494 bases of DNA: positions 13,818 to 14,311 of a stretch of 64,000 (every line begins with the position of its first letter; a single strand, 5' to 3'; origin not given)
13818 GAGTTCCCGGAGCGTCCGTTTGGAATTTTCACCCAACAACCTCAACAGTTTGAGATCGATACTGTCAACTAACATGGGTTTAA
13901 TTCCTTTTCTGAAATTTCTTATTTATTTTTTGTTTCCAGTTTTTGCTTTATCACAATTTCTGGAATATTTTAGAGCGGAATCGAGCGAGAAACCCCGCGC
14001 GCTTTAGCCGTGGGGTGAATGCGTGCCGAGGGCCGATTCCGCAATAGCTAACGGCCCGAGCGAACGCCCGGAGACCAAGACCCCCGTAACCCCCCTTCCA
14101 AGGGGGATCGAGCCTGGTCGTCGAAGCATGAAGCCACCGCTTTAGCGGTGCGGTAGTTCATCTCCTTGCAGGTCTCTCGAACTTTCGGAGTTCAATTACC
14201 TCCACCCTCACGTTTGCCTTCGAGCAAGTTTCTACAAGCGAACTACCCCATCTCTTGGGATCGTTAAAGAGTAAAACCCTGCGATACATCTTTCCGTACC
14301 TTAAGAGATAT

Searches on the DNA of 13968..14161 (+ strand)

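Call 76: build_rna_model(alignment_id=A8)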
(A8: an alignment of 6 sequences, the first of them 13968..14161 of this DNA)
Model R1 built from alignment A8 (6 sequences, 198 columns); structure: RNAalifold consensus.
model positions 194; base pairs 55; branch points 3; effective number of sequences 0.81; information 0.589 bits per position. Calibrated on 0.2 Mb of random sequence (short: E-values are rough).
structure used (alignment columns):
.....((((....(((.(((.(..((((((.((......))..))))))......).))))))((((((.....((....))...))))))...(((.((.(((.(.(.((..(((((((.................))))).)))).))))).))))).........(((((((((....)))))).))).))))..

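Call 77: search_with_rna_model(model_id=R1, sources=[window, L017, L018, L007, L012, L002], max_evalue=10, show_alignments=0)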
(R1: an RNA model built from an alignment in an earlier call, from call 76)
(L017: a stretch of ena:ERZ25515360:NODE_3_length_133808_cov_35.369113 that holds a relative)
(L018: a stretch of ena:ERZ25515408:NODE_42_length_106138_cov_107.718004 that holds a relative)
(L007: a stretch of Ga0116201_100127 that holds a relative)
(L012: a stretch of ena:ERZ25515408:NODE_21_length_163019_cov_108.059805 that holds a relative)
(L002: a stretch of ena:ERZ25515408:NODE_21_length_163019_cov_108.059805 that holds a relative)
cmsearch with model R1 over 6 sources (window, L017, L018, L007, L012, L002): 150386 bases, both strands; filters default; matches with E-value up to 10: 13.
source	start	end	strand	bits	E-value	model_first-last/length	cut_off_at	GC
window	13968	14161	+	234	1.1e-64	1-194/194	no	0.62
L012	254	447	-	231.9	4.6e-64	1-194/194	no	0.61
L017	19705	19897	-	224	8.1e-62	1-194/194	no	0.59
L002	10412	10605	-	222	2.8e-61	1-194/194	no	0.6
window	48486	48676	-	196.7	4.2e-54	1-194/194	no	0.61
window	35544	35731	+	194.8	1.5e-53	1-194/194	no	0.59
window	39980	40123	-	14.5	0.019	1-194/194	no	0.53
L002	1883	2026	-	14.5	0.019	1-194/194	no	0.53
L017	9659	9759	-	7.7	1.6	98-153/194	no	0.64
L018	9659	9759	-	7.7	1.6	98-153/194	no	0.64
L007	139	239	-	7.7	1.6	98-153/194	no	0.64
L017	19715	19730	+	7.4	1.9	168-183/194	no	0.62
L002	19060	19076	-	5.6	6.2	168-184/194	no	0.71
